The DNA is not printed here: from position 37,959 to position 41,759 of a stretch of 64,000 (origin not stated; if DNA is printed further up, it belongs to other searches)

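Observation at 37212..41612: Symporter, serine hydrolase and NamZ(DUF1343) fused in one 1,466-aa ORF: a possible cut-and-import machine for peptidoglycan sugars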

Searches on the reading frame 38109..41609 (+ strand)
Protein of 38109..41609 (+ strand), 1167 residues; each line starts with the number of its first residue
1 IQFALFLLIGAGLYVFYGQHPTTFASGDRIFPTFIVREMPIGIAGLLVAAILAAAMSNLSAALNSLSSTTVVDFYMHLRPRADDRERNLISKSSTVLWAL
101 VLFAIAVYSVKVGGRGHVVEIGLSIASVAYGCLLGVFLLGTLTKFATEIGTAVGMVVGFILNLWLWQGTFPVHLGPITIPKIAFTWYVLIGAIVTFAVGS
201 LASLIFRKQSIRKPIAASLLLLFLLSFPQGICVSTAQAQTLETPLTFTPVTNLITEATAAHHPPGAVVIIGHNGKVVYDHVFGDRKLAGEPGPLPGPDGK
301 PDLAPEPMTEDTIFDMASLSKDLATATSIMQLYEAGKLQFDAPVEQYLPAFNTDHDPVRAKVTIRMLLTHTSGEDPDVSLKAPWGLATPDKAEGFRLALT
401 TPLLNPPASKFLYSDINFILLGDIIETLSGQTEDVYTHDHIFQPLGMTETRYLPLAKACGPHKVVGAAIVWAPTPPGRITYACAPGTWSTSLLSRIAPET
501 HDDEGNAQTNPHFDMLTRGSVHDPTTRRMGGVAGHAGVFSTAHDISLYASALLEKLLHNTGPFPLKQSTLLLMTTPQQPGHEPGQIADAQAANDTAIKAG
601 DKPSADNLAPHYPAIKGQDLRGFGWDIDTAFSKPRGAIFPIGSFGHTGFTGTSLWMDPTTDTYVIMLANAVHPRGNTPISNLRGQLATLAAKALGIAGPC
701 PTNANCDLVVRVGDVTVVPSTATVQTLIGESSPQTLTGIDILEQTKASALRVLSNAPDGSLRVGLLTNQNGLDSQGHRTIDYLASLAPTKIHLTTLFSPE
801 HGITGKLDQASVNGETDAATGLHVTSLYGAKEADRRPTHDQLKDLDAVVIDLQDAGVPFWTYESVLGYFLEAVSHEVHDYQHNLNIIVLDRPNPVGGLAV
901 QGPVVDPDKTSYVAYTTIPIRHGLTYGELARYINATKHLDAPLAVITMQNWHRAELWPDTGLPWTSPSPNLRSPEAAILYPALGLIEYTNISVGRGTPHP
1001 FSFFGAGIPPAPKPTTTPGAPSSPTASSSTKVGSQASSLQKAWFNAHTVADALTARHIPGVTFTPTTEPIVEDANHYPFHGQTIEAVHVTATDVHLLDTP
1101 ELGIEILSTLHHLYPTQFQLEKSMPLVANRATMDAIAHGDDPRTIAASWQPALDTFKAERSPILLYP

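Call 57: search_protein_representatives(protein=window:38109-41609:+)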
Query: 1167 residues. Proteins with E-value up to 0.001 (for the whole library): 64477; up to 1e-10: 17465; up to 1e-30: 2217. The best 150 are listed.
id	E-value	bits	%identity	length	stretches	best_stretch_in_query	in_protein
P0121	0.0e+00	1301.1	63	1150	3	215-694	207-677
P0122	0.0e+00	1243.2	62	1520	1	2-1167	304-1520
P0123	0.0e+00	1198.5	64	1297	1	2-1028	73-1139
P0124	0.0e+00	1022.0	59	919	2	235-706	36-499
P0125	1.0e-237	808.3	59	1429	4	359-698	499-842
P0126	3.8e-236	803.2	54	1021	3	243-935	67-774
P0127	4.9e-208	710.1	61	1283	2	1-711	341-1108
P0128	7.0e-205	699.6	51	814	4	617-1006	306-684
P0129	2.7e-203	694.4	55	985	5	359-697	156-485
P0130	9.0e-196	669.5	54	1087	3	1-454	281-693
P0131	2.9e-191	654.5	55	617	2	515-1006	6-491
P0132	3.3e-173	594.7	69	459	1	39-477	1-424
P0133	3.3e-166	571.6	59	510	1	241-696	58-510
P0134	1.6e-157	542.8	46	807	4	620-1007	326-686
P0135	8.6e-155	533.7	55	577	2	552-1006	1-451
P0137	6.9e-151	520.8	44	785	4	610-1006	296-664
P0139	1.7e-139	483.1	43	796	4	609-1006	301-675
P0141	6.5e-131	454.7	40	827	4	607-1005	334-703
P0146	1.2e-123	430.6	45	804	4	620-1006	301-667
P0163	3.6e-113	395.9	38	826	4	613-1007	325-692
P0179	1.5e-106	374.0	40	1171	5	745-1006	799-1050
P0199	1.6e-97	344.0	40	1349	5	762-1007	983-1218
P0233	4.7e-87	309.4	43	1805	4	760-1006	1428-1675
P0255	3.2e-79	283.5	41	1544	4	762-1008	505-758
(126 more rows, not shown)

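Call 60: search_protein_families(library=pfam, proteins=[P0128, P0134, P0141, P0163, P0179, P0199, P0233, P0255], max_evalue=0.00001)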
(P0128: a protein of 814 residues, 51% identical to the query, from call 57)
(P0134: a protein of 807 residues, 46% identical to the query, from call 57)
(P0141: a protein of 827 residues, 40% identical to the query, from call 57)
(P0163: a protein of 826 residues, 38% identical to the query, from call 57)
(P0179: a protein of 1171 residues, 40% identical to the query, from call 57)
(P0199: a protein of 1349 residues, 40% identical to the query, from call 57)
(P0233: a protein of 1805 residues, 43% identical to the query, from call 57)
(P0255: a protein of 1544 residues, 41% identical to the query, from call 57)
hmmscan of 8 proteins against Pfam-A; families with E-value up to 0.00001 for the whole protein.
P0128 (814 aa): 3 families
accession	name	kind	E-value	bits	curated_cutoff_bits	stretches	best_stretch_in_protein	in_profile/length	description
PF00144.29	Beta-lactamase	-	6.9e-76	256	27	1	35-369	2-320/329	Beta-lactamase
PF07075.17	NamZ_N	-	2.6e-71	239.7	26.9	1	445-652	2-202/203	Exo-beta-N-acetylmuramidase NamZ, N-terminal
PF20732.2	NamZ_C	-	1.2e-40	140.2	25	1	657-811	2-152/152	Exo-beta-N-acetylmuramidase NamZ, C-terminal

P0134 (807 aa): 3 families
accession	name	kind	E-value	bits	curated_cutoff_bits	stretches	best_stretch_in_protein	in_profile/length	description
PF07075.17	NamZ_N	-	4.5e-83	278.1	26.9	1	454-653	1-202/203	Exo-beta-N-acetylmuramidase NamZ, N-terminal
PF00144.29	Beta-lactamase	-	2.4e-75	254.2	27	1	44-381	2-316/329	Beta-lactamase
PF20732.2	NamZ_C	-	1.4e-41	143.2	25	1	657-806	1-152/152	Exo-beta-N-acetylmuramidase NamZ, C-terminal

P0141 (827 aa): 3 families
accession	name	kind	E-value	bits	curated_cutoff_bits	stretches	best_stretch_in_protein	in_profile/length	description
PF07075.17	NamZ_N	-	6.1e-80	267.8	26.9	1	473-672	1-202/203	Exo-beta-N-acetylmuramidase NamZ, N-terminal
PF00144.29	Beta-lactamase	-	4.3e-68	230.4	27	1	67-401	1-316/329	Beta-lactamase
PF20732.2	NamZ_C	-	3.4e-47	161.4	25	1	677-825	2-152/152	Exo-beta-N-acetylmuramidase NamZ, C-terminal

P0163 (826 aa): 3 families
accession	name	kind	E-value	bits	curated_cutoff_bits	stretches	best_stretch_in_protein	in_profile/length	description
PF07075.17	NamZ_N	-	1.6e-81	273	26.9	1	460-658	1-201/203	Exo-beta-N-acetylmuramidase NamZ, N-terminal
PF00144.29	Beta-lactamase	-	2.8e-70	237.5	27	1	55-391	2-319/329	Beta-lactamase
PF20732.2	NamZ_C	-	6.9e-36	124.7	25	1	664-826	2-152/152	Exo-beta-N-acetylmuramidase NamZ, C-terminal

P0179 (1171 aa): 5 families
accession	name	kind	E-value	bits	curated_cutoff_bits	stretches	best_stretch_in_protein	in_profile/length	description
PF07075.17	NamZ_N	-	1.3e-65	221.1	26.9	1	817-1017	1-201/203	Exo-beta-N-acetylmuramidase NamZ, N-terminal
PF00144.29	Beta-lactamase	-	4e-61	207.4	27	1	423-768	1-318/329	Beta-lactamase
PF20732.2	NamZ_C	-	1.6e-41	143.1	25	1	1022-1171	1-152/152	Exo-beta-N-acetylmuramidase NamZ, C-terminal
PF22301.2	AUDH_beta_propeller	-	6.1e-12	46.1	27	1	115-289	6-177/179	Aldos-2-ulose dehydratase, beta-propeller domain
PF13517.12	FG-GAP_3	-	1.7e-08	35.4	26.9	0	35-51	44-60/61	FG-GAP-like repeat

P0199 (1349 aa): 5 families
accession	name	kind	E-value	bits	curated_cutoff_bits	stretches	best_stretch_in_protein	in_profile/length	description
PF00144.29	Beta-lactamase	-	3.4e-77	260.2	27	1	616-944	1-318/329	Beta-lactamase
PF00933.27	Glyco_hydro_3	-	1.4e-75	255.2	27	1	59-379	2-315/316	Glycosyl hydrolase family 3 N terminal domain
PF07075.17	NamZ_N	-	3e-75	252.5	26.9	1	984-1185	1-202/203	Exo-beta-N-acetylmuramidase NamZ, N-terminal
PF20732.2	NamZ_C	-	9.6e-34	117.8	25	1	1189-1341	1-152/152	Exo-beta-N-acetylmuramidase NamZ, C-terminal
PF01915.27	Glyco_hydro_3_C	-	3e-11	44.1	31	1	418-586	1-171/200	Glycosyl hydrolase family 3 C-terminal domain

P0233 (1805 aa): 5 families
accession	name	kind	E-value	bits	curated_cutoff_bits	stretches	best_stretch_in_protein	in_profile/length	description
PF07075.17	NamZ_N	-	9.7e-70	234.5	26.9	1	1431-1643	1-202/203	Exo-beta-N-acetylmuramidase NamZ, N-terminal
PF00144.29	Beta-lactamase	-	6.8e-60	203.4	27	1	1052-1381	2-317/329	Beta-lactamase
PF20732.2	NamZ_C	-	9.6e-38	130.8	25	1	1647-1804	1-152/152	Exo-beta-N-acetylmuramidase NamZ, C-terminal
PF13517.12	FG-GAP_3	-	2.3e-13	50.9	26.9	1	730-787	1-61/61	FG-GAP-like repeat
PF01839.29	FG-GAP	-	1.9e-07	31.3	22.1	0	772-800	5-33/37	FG-GAP repeat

P0255 (1544 aa): 3 families
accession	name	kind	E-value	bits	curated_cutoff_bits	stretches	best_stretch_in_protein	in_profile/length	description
PF07075.17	NamZ_N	-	1.1e-163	541.2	26.9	2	60-286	1-202/203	Exo-beta-N-acetylmuramidase NamZ, N-terminal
PF20732.2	NamZ_C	-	1.8e-78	263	25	2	720-895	1-152/152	Exo-beta-N-acetylmuramidase NamZ, C-terminal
PF00395.25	SLH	-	3.1e-34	117.1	20.8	3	1423-1466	1-44/44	S-layer homology domain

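Call 62: predict_structure(alignment_id=A1)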
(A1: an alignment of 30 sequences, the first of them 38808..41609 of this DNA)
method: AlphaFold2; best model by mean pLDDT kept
length: 934 residues; sequences in the alignment: 30
mean_pLDDT: 70.8   pTM: 0.50
mean pLDDT of the five models: 70.8, 69.1, 68.0, 62.2, 61.5
residues with pLDDT >= 90: 199; 70-90: 344; 50-70: 188; < 50: 203
segments of 3 or more residues with pLDDT < 50: 1-10, 55-78, 140-150, 152-155, 217-219, 232-236, 260-307, 393-400, 406-418, 437-441, 465-498, 574-580, 780-806
pLDDT, mean of each block of 10 residues (from residue 1): 32 76 71 75 75 48 37 45 64 86 89 89 86 68 43 57 75 64 72 87 81 64 59 51 54 57 37 35 34 45 52 78 83 79 58 62 58 58 57 43 50 48 69 59 61 75 46 26 33 45 89 76 75 85 89 82 82 47 79 80 90 92 86 94 88 91 87 90 93 93 88 90 88 78 90 87 83 71 39 34 49 96 96 83 73 94 93 96 89 95 96 96 90 83
secondary structure, 60 per line:
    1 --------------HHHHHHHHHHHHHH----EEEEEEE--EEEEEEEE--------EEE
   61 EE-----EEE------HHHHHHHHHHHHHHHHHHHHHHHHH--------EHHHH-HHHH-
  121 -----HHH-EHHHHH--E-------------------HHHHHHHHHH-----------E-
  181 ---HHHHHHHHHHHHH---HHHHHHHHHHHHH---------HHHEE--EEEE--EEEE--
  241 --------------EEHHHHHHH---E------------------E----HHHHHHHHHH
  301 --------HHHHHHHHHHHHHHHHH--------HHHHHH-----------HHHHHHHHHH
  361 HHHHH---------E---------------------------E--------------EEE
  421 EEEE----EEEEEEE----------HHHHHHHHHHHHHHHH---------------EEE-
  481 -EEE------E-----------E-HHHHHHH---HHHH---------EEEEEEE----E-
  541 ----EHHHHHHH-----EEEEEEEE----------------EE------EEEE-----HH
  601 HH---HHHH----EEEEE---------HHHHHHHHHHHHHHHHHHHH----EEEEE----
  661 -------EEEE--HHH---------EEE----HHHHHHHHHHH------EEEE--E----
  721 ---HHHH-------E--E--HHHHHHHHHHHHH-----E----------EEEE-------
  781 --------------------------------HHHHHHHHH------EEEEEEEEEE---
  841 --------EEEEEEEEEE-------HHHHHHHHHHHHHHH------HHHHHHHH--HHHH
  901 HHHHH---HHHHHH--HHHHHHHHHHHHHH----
elements in order (helices of 4 or more, strands of 3 or more residues): H15-28 E33-39 E42-49 E58-62 E68-70 H77-101 H111-114 H116-119 H131-135 H158-167 H184-196 H200-212 E229-232 E235-238 H257-263 H291-300 H309-325 H334-339 H351-365 E418-424 E429-435 H446-461 E477-479 E482-484 H505-511 H515-518 E528-534 H546-552 E558-565 E590-593 H599-602 H606-609 E614-618 H628-647 E652-656 E668-671 E686-688 H693-703 E710-713 H724-727 H741-753 E770-773 H813-821 E828-837 E849-858 H866-880 H887-894 H897-905 H909-914 H917-930

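Call 63: find_encoding_contigs(protein=P0128, flank=6000, max_places=4)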
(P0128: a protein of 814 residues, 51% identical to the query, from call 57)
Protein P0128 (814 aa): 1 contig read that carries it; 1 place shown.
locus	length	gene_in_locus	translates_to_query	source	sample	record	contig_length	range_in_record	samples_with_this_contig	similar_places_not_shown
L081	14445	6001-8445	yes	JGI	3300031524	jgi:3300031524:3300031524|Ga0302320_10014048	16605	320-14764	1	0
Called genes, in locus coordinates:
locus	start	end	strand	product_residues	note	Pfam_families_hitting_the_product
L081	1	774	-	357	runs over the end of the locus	PF07238:PilZ, PF14337:Abi_alpha (weak)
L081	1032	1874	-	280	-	PF00005:ABC_tran, PF08352:oligo_HPY (weak)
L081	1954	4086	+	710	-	PF02838:Glyco_hydro_20b, PF00728:Glyco_hydro_20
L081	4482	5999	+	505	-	PF00474:SSF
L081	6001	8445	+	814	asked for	PF00144:Beta-lactamase, PF07075:NamZ_N, PF20732:NamZ_C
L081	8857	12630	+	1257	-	PF13620:CarboxypepD_reg, PF25183:OMP_b-brl_4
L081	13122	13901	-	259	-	PF03734:YkuD (weak)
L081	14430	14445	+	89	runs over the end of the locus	PF13744:HTH_37, PF01381:HTH_3 (weak)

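Call 66: find_encoding_contigs(protein=P0134, flank=6000, max_places=3)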
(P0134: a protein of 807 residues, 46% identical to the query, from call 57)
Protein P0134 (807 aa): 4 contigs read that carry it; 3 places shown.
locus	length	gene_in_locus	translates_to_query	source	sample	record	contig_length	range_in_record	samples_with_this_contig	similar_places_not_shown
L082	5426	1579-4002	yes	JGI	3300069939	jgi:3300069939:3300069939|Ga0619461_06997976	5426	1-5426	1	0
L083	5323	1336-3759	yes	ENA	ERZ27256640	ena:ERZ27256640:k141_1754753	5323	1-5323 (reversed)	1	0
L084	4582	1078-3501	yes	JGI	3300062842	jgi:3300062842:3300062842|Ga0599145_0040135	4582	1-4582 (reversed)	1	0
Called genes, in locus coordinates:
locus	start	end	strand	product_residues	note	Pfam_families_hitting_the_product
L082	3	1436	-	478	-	?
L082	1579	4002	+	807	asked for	PF00144:Beta-lactamase, PF07075:NamZ_N, PF20732:NamZ_C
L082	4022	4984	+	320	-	PF01497:Peripla_BP_2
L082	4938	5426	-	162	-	?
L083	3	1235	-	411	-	?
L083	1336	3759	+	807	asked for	PF00144:Beta-lactamase, PF07075:NamZ_N, PF20732:NamZ_C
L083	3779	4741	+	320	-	PF01497:Peripla_BP_2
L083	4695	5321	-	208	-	?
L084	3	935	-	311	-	?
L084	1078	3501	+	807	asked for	PF00144:Beta-lactamase, PF07075:NamZ_N, PF20732:NamZ_C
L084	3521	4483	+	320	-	PF01497:Peripla_BP_2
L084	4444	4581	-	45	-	?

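Call 67: find_encoding_contigs(protein=P0137, flank=6000, max_places=3)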
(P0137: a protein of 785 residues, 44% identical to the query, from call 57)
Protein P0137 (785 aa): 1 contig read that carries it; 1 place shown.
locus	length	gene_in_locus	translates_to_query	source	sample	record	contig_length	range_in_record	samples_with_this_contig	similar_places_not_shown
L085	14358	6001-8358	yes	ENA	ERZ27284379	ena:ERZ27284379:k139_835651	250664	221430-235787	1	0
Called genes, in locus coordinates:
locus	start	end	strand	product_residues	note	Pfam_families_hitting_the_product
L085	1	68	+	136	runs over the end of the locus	-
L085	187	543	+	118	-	-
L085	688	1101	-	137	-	PF00581:Rhodanese (weak)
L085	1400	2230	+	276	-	PF01035:DNA_binding_1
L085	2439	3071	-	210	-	PF13505:OMP_b-brl, PF02462:Opacity (weak), PF01617:Surface_Ag_2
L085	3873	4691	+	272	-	PF01522:Polysacc_deac_1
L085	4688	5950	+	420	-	PF13200:DUF4015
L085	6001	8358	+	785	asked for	PF00144:Beta-lactamase, PF07075:NamZ_N, PF20732:NamZ_C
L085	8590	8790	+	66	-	PF11146:DUF2905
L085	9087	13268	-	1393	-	PF00176:SNF2-rel_dom, PF00270:DEAD (weak), PF04851:ResIII (weak), PF00271:Helicase_C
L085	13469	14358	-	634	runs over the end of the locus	PF13623:SurA_N_2, PF13624:SurA_N_3, PF13145:Rotamase_2, PF13616:Rotamase_3, PF00639:Rotamase, PF13145:Rotamase_2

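Call 68: find_encoding_contigs(protein=P0199, flank=6000, max_places=3)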
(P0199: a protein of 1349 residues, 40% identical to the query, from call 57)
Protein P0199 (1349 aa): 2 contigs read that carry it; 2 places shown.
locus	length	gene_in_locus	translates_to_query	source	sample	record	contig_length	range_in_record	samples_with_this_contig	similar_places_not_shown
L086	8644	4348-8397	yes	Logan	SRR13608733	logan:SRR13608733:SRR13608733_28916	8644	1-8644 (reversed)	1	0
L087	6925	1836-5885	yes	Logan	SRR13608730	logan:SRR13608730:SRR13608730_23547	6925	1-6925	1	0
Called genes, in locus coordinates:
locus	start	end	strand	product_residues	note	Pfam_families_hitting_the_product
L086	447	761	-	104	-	-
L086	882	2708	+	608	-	PF00474:SSF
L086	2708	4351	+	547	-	PF00246:Peptidase_M14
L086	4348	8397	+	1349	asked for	PF00933:Glyco_hydro_3, PF01915:Glyco_hydro_3_C, PF00144:Beta-lactamase, PF07075:NamZ_N, PF20732:NamZ_C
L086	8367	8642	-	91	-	?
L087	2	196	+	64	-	?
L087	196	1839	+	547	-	PF00246:Peptidase_M14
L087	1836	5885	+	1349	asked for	PF00933:Glyco_hydro_3, PF01915:Glyco_hydro_3_C, PF00144:Beta-lactamase, PF07075:NamZ_N, PF20732:NamZ_C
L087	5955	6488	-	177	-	PF06206:CpeT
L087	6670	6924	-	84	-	?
